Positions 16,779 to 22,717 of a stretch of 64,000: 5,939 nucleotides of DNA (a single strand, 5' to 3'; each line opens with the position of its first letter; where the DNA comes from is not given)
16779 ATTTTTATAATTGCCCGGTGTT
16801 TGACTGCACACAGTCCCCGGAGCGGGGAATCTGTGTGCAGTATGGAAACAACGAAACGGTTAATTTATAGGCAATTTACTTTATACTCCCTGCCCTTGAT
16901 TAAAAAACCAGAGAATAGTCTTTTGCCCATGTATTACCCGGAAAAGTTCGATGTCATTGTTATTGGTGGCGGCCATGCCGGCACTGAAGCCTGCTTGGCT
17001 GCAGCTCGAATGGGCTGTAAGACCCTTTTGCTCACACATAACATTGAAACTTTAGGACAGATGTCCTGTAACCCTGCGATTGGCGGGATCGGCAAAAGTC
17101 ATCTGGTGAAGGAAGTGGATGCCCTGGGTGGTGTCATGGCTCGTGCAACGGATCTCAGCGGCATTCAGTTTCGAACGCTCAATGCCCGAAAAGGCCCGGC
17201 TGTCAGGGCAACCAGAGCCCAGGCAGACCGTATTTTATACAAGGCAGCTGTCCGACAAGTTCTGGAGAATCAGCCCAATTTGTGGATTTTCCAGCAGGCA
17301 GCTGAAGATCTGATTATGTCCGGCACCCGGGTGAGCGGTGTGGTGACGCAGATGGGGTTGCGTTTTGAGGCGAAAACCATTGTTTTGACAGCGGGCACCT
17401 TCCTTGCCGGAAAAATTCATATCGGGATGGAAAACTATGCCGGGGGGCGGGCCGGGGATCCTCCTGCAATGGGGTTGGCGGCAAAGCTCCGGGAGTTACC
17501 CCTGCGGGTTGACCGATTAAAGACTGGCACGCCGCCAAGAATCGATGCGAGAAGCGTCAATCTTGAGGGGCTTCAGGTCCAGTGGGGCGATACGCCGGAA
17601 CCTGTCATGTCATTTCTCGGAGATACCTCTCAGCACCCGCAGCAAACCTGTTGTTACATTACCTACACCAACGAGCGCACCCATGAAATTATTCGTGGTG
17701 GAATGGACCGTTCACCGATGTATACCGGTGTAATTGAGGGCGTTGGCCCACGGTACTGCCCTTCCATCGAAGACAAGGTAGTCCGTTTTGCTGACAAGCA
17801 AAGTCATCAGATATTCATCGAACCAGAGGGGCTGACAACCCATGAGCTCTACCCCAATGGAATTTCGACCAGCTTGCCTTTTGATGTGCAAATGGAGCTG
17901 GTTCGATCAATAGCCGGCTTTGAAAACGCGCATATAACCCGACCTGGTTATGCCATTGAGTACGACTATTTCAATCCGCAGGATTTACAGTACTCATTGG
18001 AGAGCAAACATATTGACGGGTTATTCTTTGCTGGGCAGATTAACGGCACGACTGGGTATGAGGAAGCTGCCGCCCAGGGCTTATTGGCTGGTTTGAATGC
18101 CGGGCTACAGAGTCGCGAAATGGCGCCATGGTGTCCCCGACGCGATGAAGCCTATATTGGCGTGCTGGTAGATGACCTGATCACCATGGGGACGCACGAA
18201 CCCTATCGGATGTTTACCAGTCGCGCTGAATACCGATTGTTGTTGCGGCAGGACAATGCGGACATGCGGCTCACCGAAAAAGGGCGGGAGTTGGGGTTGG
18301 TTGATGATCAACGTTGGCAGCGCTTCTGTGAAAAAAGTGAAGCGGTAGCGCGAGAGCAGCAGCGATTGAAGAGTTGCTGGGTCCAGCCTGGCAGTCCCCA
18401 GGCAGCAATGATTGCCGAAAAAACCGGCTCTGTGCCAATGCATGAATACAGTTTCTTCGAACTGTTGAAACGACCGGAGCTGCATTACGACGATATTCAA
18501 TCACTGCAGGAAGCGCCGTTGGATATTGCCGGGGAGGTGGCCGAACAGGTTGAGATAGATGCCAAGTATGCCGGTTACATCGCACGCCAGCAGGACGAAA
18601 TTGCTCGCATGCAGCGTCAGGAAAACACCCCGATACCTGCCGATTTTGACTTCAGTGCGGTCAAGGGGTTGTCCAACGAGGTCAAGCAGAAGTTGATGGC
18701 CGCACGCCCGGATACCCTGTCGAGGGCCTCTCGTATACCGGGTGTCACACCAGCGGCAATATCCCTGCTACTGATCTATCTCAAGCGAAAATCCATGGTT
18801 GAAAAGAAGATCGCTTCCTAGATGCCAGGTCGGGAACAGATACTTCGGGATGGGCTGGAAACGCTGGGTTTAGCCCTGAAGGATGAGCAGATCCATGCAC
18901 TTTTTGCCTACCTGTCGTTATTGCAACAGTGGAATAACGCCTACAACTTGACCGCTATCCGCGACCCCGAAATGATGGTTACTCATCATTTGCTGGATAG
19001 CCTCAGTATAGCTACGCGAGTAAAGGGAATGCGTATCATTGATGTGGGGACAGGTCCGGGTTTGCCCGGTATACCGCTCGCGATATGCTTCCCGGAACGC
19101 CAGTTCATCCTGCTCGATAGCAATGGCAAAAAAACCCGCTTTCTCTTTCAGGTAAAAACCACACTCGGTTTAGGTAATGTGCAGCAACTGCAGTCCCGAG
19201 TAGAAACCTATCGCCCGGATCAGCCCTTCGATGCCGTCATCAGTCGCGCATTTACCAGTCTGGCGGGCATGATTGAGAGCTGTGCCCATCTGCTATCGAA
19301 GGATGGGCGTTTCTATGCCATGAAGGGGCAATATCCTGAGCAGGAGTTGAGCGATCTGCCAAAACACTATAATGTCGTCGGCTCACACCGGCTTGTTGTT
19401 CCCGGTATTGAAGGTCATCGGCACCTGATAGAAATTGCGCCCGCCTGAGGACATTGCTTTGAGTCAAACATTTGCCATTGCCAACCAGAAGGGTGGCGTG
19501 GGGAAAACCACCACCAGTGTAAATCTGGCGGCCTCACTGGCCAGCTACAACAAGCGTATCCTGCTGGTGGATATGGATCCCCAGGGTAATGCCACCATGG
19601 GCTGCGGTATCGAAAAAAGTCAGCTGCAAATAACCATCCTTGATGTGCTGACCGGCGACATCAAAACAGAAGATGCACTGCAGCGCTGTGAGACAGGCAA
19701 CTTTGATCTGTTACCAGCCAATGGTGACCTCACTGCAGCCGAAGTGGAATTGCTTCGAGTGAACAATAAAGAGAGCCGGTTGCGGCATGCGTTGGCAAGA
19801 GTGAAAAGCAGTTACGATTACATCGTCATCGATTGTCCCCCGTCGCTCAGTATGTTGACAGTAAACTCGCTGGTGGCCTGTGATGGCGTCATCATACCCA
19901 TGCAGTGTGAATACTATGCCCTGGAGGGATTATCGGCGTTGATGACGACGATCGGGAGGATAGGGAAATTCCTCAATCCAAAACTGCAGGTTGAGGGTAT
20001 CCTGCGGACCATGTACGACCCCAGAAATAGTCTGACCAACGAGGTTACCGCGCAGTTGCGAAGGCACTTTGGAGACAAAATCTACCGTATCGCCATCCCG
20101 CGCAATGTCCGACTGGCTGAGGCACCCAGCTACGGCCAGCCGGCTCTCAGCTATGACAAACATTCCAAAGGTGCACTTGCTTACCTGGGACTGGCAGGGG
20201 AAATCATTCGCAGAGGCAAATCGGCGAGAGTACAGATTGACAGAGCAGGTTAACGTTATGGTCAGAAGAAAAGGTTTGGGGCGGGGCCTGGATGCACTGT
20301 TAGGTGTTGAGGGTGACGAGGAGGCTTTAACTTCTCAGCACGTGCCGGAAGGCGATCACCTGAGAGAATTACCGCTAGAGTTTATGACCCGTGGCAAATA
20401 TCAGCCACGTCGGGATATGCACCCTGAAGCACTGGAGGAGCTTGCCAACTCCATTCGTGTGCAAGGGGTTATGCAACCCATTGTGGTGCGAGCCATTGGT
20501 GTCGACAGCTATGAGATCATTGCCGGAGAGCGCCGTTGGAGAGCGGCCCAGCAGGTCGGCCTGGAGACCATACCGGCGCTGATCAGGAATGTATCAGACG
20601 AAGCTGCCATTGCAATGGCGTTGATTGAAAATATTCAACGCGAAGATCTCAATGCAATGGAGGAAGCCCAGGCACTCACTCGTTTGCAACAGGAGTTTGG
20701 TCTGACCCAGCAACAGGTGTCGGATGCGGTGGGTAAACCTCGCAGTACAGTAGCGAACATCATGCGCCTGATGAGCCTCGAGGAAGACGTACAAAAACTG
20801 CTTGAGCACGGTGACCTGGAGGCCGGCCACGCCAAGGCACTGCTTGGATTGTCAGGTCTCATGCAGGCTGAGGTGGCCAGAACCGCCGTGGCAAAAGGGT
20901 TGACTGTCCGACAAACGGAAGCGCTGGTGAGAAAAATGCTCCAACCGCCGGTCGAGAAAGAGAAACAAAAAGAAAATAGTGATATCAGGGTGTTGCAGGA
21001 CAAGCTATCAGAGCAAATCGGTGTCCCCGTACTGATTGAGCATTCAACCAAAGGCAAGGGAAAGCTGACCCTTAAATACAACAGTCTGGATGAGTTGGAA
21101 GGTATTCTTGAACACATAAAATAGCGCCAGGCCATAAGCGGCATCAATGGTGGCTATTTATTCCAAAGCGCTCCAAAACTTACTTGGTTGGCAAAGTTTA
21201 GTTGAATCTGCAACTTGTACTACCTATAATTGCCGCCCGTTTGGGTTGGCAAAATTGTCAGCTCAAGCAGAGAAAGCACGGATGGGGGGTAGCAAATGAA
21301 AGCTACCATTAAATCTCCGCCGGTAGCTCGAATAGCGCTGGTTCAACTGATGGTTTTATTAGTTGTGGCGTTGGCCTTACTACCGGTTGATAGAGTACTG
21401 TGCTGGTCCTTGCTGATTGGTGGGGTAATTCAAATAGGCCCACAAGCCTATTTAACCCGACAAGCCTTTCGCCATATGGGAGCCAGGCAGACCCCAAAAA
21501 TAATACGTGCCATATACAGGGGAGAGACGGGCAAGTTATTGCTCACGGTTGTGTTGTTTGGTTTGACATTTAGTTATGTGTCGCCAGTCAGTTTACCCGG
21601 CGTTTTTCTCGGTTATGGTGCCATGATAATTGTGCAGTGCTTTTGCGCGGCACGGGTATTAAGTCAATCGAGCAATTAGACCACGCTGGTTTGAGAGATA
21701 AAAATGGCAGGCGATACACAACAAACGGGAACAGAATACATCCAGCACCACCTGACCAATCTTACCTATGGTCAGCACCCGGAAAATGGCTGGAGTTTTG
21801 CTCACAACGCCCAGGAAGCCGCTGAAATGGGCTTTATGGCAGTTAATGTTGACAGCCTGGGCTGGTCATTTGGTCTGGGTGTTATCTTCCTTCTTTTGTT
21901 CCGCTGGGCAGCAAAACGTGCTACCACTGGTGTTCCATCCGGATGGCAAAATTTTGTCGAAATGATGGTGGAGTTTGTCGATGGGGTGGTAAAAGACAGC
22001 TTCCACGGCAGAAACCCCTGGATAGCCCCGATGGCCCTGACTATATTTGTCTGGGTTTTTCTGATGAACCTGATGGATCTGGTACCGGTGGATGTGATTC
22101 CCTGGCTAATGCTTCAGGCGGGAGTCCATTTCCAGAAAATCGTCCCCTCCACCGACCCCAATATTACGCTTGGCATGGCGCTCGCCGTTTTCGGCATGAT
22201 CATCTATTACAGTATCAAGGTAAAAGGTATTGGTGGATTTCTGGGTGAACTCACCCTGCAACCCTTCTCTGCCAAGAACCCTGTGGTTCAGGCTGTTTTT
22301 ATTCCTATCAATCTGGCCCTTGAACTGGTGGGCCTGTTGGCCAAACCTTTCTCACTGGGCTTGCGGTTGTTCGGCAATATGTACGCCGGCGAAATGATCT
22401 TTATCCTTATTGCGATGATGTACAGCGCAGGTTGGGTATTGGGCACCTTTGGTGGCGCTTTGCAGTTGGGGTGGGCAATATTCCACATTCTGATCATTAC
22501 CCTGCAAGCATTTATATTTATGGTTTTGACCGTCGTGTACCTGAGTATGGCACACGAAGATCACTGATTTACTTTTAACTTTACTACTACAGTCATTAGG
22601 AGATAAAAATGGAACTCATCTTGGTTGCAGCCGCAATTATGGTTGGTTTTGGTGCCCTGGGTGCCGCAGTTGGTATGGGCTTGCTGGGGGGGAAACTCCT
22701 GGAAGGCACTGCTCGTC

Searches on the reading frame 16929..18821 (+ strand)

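Call 8: search_protein_families(library=ncbifam, proteins=[window:16929-18821:+])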
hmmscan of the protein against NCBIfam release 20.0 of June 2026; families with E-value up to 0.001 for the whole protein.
window:16929-18821:+ (630 aa): 13 families
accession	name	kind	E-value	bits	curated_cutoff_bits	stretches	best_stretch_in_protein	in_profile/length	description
TIGR00136.1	mnmG_gidA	equivalog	2.8e-275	914.5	524.85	1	7-621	1-615/616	tRNA uridine-5-carboxymethylaminomethyl(34) synthesis enzyme MnmG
NF003739.0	PRK05335.1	equivalog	5.9e-22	78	262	2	311-419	280-388/441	methylenetetrahydrofolate--tRNA-(uracil(54)-C(5))-methyltransferase (FADH(2)-oxidizing) TrmFO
TIGR00137.1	gid_trmFO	equivalog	1.7e-16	60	428.65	1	311-418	277-384/433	FADH(2)-oxidizing methylenetetrahydrofolate--tRNA-(uracil(54)-C(5))-methyltransferase TrmFO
NF006130.0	PRK08274.1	equivalog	2.6e-05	23.2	369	0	5-37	4-36/467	FAD-dependent tricarballylate dehydrogenase TcuA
TIGR02032.1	GG-red-SF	subfamily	6.9e-05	22.7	158.8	1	7-155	1-145/297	geranylgeranyl reductase family protein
TIGR00551.1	nadB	equivalog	0.00011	21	452.75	0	6-54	2-47/489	L-aspartate oxidase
TIGR03140.1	AhpF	equivalog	0.00023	19.8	502.9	1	5-39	211-245/515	alkyl hydroperoxide reductase subunit F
TIGR01816.1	sdhA_forward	equivalog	0.00043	18.5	727.35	0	6-43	2-39/584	succinate dehydrogenase flavoprotein subunit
NF003722.0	PRK05329.1-5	equivalog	0.00046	19.5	349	1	8-46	6-44/428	glycerol-3-phosphate dehydrogenase subunit GlpB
NF041160.1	DGGPL_Thplmales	equivalog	0.00048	19.2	780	1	6-58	3-52/396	digeranylgeranylglycerophospholipid reductase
NF041080.1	DGGGPL_reductase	equivalog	0.0005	19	580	1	6-63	1-56/447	digeranylgeranylglycerophospholipid reductase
NF003720.0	PRK05329.1-3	equivalog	0.00068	18.4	313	0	6-38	2-34/437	glycerol-3-phosphate dehydrogenase subunit GlpB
NF005691.0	PRK07494.1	equivalog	0.00072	18.2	459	1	5-40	7-42/404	UbiH/UbiF family hydroxylase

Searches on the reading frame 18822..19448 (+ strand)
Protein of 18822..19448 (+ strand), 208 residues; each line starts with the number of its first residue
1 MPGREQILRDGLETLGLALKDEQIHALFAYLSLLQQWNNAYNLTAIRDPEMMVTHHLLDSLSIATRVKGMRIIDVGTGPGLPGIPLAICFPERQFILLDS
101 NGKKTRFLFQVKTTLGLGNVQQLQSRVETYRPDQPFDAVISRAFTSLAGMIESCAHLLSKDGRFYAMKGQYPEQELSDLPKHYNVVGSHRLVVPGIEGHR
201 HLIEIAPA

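Call 8: search_protein_families(library=ncbifam, proteins=[window:18822-19448:+])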
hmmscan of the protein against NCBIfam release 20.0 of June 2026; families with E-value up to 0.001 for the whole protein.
window:18822-19448:+ (208 aa): 3 families
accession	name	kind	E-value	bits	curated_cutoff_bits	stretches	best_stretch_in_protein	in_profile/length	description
TIGR00138.1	rsmG_gidB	equivalog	1e-55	188.2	99.5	1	29-205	3-181/183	16S rRNA (guanine(527)-N(7))-methyltransferase RsmG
NF006138.0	PRK08287.1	equivalog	7.6e-05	22.6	210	1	67-164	30-127/189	decarboxylating cobalt-precorrin-6B (C(15))-methyltransferase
TIGR02072.1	BioC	equivalog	0.00013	21.9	184.95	1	53-164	19-130/244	malonyl-ACP O-methyltransferase BioC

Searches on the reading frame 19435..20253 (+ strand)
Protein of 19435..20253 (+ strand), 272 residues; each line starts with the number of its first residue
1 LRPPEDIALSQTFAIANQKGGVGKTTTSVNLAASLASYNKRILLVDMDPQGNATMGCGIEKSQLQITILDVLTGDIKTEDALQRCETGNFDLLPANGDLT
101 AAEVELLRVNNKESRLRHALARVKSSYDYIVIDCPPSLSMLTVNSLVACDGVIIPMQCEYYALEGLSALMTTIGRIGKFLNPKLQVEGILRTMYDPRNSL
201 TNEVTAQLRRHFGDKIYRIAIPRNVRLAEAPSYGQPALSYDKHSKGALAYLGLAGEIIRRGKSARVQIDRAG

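Call 8: search_protein_families(library=ncbifam, proteins=[window:19435-20253:+])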
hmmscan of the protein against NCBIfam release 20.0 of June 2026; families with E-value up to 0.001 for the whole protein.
window:19435-20253:+ (272 aa): 30 families (the best 25 are shown)
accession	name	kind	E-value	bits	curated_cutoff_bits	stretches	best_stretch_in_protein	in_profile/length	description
NF041546.1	ParA_partition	equivalog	5.7e-31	107.6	180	2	13-69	2-59/203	ParA family partition ATPase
TIGR03453.1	partition_RepA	equivalog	2.3e-27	95.8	348.45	1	11-228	105-341/387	plasmid partitioning protein RepA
NF041283.1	PrgP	equivalog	3.3e-25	89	400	1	13-229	5-230/297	ParA superfamily DNA segregation protein PrgP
TIGR01969.1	minD_arch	subfamily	1.5e-24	86.5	201.75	1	13-261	3-234/251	cell division ATPase MinD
TIGR03371.1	cellulose_yhjQ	equivalog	6.9e-21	74.8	157.85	1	12-255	3-239/246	cellulose biosynthesis protein BcsQ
NF010443.0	PRK13869.1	subfamily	6e-19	68.1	446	1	11-218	122-348/405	plasmid-partitioning protein RepA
TIGR01968.1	minD_bact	equivalog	2.9e-18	66.2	212.9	1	14-254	5-233/261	septum site-determining protein MinD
NF010259.0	PRK13705.1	equivalog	2.3e-15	56.5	725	1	11-162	107-270/388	plasmid-partitioning protein SopA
TIGR01007.1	eps_fam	subfamily_domain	1.1e-14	54.5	108.05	1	11-153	18-155/204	polysaccharide biosynthesis tyrosine autokinase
TIGR03018.1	pepcterm_TyrKin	hypoth_equivalog_domain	9.2e-13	48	230.65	1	11-154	36-177/207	XrtA-associated tyrosine autokinase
NF008568.0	PRK11519.1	equivalog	2.4e-11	42.5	1068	1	18-148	534-656/720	tyrosine-protein kinase Wzc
TIGR01287.1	nifH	equivalog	3.1e-10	39.8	394.35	1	18-75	7-62/275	nitrogenase iron protein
NF047398.1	AAA_KGGVGR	domain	1.5e-09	38.5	90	1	12-134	4-149/190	KGGVGR-motif variant AAA ATPase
NF007350.0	PRK09841.1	equivalog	3.7e-09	35.3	1248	1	17-141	538-655/726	tyrosine-protein kinase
NF007460.0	PRK10037.1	equivalog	4.9e-09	36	399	1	17-153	8-144/250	cellulose biosynthesis protein BcsQ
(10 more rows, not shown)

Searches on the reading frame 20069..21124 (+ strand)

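Call 8: search_protein_families(library=ncbifam, proteins=[window:20069-21124:+])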
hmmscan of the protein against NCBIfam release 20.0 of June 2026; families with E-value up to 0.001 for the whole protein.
window:20069-21124:+ (351 aa): 7 families
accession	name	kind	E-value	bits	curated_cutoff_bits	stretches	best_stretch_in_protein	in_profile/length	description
TIGR04285.1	nucleoid_noc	exception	2.5e-65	220.4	315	1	99-304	3-208/255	nucleoid occlusion protein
TIGR00180.1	parB_part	domain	3.5e-56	189.9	58.45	1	98-271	5-183/186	ParB/RepB/Spo0J family partition protein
TIGR03734.1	PRTRC_parB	hypoth_equivalog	8.1e-34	117.1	278.6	1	111-291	6-190/555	PRTRC system ParB family protein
TIGR03454.1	partition_RepB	equivalog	3.1e-18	66.2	201.5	1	83-234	49-200/325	plasmid partitioning protein RepB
NF010406.0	PRK13832.1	subfamily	4.6e-14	51.9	640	1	117-248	24-156/578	plasmid partitioning protein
NF010440.0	PRK13866.1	equivalog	7.1e-09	35.3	522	1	117-221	86-189/336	plasmid partitioning protein RepB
NF053625.1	SerKinSerKArch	equivalog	6.9e-08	31.9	380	1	109-178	22-93/244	ADP-dependent L-serine kinase SerK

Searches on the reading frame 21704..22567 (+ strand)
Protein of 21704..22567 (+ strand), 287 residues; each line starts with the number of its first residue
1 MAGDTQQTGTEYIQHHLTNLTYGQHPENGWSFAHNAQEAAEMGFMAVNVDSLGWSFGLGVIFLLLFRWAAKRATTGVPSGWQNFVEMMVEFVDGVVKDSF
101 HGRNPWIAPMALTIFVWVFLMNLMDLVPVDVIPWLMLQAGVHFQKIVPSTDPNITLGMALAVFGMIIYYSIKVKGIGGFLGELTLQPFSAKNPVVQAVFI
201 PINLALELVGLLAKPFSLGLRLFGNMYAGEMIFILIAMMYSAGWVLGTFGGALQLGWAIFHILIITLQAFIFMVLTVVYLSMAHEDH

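Call 53: search_protein_families(library=ncbifam, max_evalue=1e-10, proteins=[window:21704-22567:+])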
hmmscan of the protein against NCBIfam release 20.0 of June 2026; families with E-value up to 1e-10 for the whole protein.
window:21704-22567:+ (287 aa): 11 families
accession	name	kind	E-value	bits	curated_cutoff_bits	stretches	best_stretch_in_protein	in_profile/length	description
NF004477.0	PRK05815.1-1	equivalog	6.4e-117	389.8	280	1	5-287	6-268/268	F0F1 ATP synthase subunit A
TIGR01131.1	ATP_synt_6_or_A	equivalog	2.2e-42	145.5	102.6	1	45-282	11-225/227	F0F1 ATP synthase subunit A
NF004479.0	PRK05815.1-4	equivalog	3e-31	108.5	268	1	60-282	27-232/238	F0F1 ATP synthase subunit A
NF004482.0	PRK05815.2-4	equivalog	1.6e-26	93.6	225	1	56-285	36-249/252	F0F1 ATP synthase subunit A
NF004481.0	PRK05815.2-3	equivalog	6.6e-22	78.2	227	1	59-285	30-219/225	F0F1 ATP synthase subunit A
NF009953.0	PRK13419.1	equivalog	1.2e-19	70.9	460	1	60-286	121-334/346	F0F1 ATP synthase subunit A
NF004486.0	PRK05815.3-4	equivalog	2.4e-15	56.9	272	1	61-285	37-224/224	F0F1 ATP synthase subunit A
NF009955.0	PRK13421.1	equivalog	4.3e-15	55.8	302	1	61-285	31-218/231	F0F1 ATP synthase subunit A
NF004484.0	PRK05815.3-2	equivalog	2.3e-14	53.7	234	1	65-285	35-225/226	F0F1 ATP synthase subunit A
NF004485.0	PRK05815.3-3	equivalog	4.3e-11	42.7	249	0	61-285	38-253/281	F0F1 ATP synthase subunit A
TIGR03306.1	altF1_A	exception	9e-11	41.8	302.1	0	67-283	35-215/217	alternate F1F0 ATPase, F0 subunit A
